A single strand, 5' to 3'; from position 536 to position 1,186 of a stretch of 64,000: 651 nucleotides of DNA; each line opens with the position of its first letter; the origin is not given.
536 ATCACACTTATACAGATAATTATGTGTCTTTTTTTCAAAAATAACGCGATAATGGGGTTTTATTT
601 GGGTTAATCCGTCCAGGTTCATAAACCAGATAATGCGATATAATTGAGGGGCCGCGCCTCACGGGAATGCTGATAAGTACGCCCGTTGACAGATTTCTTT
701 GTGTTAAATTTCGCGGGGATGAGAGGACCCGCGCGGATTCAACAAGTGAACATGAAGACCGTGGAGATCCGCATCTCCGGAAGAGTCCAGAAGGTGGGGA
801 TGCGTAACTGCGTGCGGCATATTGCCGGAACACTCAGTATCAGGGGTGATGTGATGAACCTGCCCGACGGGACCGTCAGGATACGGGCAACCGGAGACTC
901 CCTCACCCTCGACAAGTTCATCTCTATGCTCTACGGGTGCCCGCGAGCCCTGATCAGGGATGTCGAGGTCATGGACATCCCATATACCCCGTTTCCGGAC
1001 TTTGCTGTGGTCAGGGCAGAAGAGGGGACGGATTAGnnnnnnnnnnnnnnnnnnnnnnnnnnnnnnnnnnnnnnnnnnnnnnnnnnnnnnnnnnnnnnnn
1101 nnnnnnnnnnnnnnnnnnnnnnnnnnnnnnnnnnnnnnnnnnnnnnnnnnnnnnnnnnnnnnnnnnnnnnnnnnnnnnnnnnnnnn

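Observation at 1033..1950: Stand-alone Cas1 homologue in a housekeeping context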

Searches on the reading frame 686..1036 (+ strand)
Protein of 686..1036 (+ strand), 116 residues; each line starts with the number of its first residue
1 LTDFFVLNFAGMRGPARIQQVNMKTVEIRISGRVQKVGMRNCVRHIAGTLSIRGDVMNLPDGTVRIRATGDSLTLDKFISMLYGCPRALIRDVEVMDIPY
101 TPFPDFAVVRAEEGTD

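Call 52: search_protein_families(library=padloc, alignment_id=A3, max_evalue=0.001)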
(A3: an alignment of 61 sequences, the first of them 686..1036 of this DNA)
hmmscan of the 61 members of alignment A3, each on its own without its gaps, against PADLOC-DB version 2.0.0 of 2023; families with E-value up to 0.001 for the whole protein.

A. member 1, window:686-1036:+ (116 aa): 0 families

B. families by the number of members that match (of 61 scanned): 11 families
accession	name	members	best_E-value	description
PDLC02903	pVip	2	4.9e-08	Viperins not associated with kinases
PDLC02919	HEAT-ARM_XIII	1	1.3e-43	-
PDLC02196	IetA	1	1.9e-23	-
PDLC01086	C3a186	1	5.8e-22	"C-3?,4? desaturase"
PDLC02195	IetA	1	2.3e-15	-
PDLC04232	IetA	1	6.4e-14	-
PDLC04231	IetA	1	3.6e-11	-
PDLC04134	mad2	1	1.3e-09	mads_2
PDLC02904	pVip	1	2.7e-07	Viperins associated with kinases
PDLC03398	REase_II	1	0.00027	Type II nicking endonuclease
PDLC03839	LeoA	1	0.00047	-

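Call 53: search_protein_families(library=pfam, alignment_id=A3, max_evalue=0.00001)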
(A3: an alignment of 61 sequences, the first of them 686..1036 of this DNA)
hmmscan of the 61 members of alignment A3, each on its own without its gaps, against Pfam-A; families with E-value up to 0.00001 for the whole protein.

A. member 1, window:686-1036:+ (116 aa): 1 family
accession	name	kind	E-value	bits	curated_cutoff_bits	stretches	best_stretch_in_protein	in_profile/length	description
PF00708.24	Acylphosphatase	-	8.7e-16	58.4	22.5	1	27-107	2-84/85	Acylphosphatase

B. families by the number of members that match (of 61 scanned): 140 families (the first 25 are shown)
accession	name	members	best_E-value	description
PF14535.12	AMP-binding_C_2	2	1.6e-35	AMP-binding enzyme C-terminal domain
PF17759.6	tRNA_synthFbeta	2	2.6e-31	Phenylalanyl tRNA synthetase beta chain CLM domain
PF04055.27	Radical_SAM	2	1.5e-20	Radical SAM superfamily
PF00501.34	AMP-binding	2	3e-20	AMP-binding enzyme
PF00037.32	Fer4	2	1.5e-13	4Fe-4S binding domain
PF13187.11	Fer4_9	2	1.2e-10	4Fe-4S dicluster domain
PF12837.12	Fer4_6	2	1.6e-10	4Fe-4S binding domain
PF12838.12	Fer4_7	2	2.4e-09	4Fe-4S dicluster domain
PF13237.11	Fer4_10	2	4.1e-09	4Fe-4S dicluster domain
PF02289.21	MCH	1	1.2e-131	Cyclohydrolase (MCH)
PF10060.15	DUF2298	1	8.2e-109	Uncharacterized membrane protein (DUF2298)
PF25173.1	Beta-prop_WDR3_1st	1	2.2e-97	WDR3 first beta-propeller domain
PF01409.25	tRNA-synt_2d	1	2.8e-88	tRNA synthetases class II core domain (F)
PF00400.38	WD40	1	6.2e-83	WD domain, G-beta repeat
PF00977.27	His_biosynth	1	1.1e-82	Histidine biosynthesis protein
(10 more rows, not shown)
